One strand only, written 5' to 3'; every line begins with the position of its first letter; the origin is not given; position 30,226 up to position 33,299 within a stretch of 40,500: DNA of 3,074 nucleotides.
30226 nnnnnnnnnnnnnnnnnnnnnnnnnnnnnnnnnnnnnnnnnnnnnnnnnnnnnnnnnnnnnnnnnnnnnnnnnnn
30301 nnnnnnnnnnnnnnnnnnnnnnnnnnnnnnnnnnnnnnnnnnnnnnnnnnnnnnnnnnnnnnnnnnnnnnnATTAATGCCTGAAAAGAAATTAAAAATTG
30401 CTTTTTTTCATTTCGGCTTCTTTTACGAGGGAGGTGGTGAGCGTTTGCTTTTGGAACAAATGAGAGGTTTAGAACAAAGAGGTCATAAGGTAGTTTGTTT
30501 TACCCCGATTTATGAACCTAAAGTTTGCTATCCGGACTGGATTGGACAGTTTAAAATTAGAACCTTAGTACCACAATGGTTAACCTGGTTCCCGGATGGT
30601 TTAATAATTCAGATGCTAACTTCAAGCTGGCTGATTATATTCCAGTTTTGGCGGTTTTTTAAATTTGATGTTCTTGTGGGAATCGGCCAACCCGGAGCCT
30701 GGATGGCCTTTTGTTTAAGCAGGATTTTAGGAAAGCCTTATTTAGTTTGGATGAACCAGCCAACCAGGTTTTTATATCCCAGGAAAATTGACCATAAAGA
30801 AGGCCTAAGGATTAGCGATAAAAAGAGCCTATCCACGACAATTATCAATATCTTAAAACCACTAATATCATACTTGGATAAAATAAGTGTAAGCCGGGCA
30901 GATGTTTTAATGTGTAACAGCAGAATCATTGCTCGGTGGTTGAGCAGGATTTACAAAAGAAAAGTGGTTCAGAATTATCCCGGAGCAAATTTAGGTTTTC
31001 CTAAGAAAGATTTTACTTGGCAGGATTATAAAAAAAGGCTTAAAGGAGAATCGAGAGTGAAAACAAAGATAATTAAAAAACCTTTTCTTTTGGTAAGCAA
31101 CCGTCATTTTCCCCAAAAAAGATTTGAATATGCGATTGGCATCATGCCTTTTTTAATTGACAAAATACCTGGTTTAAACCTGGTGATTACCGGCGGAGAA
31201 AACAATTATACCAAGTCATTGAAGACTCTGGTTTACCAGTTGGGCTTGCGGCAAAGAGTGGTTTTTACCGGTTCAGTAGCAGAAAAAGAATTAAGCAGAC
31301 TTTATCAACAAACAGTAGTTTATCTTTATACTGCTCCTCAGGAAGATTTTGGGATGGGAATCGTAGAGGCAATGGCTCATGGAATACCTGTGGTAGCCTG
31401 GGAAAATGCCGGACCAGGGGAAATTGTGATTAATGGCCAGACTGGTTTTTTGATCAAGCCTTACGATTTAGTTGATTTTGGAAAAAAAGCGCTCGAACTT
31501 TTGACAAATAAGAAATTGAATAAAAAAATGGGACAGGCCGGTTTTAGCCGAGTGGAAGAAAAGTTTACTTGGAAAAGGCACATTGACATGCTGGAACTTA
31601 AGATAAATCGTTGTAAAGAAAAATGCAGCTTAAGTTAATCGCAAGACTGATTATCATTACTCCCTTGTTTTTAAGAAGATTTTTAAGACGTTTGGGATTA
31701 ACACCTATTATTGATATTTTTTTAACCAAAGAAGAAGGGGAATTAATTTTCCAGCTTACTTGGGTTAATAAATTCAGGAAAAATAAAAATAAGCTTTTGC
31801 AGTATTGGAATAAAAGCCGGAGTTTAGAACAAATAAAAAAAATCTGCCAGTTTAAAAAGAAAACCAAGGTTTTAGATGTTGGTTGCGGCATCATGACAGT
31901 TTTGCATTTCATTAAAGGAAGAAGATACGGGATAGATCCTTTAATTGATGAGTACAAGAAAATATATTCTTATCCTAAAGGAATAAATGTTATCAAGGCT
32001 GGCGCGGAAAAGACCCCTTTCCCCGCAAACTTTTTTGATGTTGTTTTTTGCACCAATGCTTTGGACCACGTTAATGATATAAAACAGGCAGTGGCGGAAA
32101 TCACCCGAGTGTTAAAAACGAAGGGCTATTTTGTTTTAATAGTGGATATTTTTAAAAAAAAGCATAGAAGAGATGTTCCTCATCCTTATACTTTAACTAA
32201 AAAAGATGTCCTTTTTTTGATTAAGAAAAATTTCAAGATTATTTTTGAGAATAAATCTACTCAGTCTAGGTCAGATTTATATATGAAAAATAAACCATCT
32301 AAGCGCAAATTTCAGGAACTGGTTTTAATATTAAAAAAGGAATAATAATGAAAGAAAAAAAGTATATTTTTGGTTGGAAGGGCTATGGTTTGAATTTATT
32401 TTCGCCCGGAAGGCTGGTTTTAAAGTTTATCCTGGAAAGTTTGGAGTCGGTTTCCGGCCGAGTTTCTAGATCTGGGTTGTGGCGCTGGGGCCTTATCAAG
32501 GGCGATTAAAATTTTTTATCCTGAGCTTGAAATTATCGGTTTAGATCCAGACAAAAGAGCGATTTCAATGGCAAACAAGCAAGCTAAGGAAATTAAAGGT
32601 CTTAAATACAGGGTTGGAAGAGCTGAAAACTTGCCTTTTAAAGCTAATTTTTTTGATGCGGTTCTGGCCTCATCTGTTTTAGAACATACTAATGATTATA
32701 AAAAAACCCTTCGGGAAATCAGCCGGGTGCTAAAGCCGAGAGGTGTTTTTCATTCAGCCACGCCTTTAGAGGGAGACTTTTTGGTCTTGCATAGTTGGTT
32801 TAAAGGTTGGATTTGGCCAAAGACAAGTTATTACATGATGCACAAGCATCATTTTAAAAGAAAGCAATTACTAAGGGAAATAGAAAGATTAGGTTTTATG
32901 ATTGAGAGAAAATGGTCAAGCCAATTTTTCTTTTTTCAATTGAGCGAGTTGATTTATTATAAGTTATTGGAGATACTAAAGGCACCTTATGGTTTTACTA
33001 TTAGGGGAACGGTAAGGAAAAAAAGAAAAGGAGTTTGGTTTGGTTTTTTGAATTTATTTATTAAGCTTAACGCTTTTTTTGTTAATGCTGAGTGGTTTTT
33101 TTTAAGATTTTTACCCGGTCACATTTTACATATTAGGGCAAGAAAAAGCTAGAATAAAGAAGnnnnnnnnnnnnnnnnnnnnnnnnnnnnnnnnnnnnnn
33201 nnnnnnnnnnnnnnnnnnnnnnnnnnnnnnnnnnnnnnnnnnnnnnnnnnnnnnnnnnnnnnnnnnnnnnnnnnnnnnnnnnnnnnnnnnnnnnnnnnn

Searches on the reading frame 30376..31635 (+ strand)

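Call 30: search_protein_families(library=pfam, proteins=[window:30376-31635:+], max_evalue=0.001)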
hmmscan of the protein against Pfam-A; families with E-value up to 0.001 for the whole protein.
window:30376-31635:+ (420 aa): 6 families
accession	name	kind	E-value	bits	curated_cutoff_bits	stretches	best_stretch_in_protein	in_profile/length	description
PF00534.26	Glycos_transf_1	-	1.1e-32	113.4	26.4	1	227-390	6-170/172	Glycosyl transferases group 1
PF13692.12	Glyco_trans_1_4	-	9.9e-25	87.9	27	1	238-378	5-142/142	Glycosyl transferases group 1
PF13439.12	Glyco_transf_4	-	6.2e-10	39.8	28.5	1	19-205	2-167/170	Glycosyltransferase Family 4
PF13579.12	Glyco_trans_4_4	-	5.3e-07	30.6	29.7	1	19-192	1-145/158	Glycosyl transferase 4-like domain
PF13524.12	Glyco_trans_1_2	-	6.4e-07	29.9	25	1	260-404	5-140/144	Glycosyl transferase-like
PF20706.3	GT4-conflict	-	2e-05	24.2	26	1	245-351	209-320/385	Family 4 Glycosyltransferase in conflict systems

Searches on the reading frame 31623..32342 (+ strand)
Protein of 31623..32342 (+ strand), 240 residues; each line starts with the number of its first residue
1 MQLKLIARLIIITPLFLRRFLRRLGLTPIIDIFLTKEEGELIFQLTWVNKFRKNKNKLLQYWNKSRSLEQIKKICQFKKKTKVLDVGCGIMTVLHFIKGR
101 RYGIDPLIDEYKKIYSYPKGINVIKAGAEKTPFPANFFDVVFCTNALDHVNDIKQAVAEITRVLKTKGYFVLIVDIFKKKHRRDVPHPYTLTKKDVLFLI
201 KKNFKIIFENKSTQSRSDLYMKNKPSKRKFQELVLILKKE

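Call 30: search_protein_families(library=pfam, proteins=[window:31623-32342:+], max_evalue=0.001)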
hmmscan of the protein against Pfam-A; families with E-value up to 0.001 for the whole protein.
window:31623-32342:+ (240 aa): 8 families
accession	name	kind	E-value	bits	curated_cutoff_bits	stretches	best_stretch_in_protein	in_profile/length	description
PF08241.18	Methyltransf_11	-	4.1e-16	59.8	21.2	1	84-172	1-95/95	Methyltransferase domain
PF13649.12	Methyltransf_25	-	7.2e-11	43.1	27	1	83-168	1-97/97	Methyltransferase domain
PF13847.12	Methyltransf_31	-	7.6e-09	35.8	27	1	78-172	2-109/145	Methyltransferase domain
PF13489.12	Methyltransf_23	-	8.6e-09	35.8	27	1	77-174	20-118/164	Methyltransferase domain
PF03141.22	Methyltransf_29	-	3.6e-07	29.6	23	1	73-184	111-229/506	Putative S-adenosyl-L-methionine-dependent methyltransferase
PF01209.24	Ubie_methyltran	-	1.6e-06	28.1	20.1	1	120-198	99-175/233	ubiE/COQ5 methyltransferase family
PF08242.18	Methyltransf_12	-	4.5e-06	27.8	30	1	128-170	58-98/98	Methyltransferase domain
PF07021.18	MetW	-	4.1e-05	23.7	21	1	78-164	12-102/193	Methionine biosynthesis protein MetW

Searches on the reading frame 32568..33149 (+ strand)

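Call 38: search_protein_families(library=pfam, proteins=[window:32568-33149:+], max_evalue=0.001)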
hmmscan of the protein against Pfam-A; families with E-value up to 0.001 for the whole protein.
window:32568-33149:+ (194 aa): 6 families
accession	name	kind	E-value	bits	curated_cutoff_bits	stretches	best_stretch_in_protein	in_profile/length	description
PF08241.18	Methyltransf_11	-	1.9e-16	60.9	21.2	1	4-61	36-93/95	Methyltransferase domain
PF13649.12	Methyltransf_25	-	6.5e-10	40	27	1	3-59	38-97/97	Methyltransferase domain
PF13489.12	Methyltransf_23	-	7.7e-10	39.2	27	1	20-112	73-161/164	Methyltransferase domain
PF13847.12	Methyltransf_31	-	7.8e-10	39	27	1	3-67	47-113/145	Methyltransferase domain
PF01209.24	Ubie_methyltran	-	1.2e-07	31.7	20.1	1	9-62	97-150/233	ubiE/COQ5 methyltransferase family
PF08242.18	Methyltransf_12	-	3.7e-07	31.2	30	1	12-61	51-98/98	Methyltransferase domain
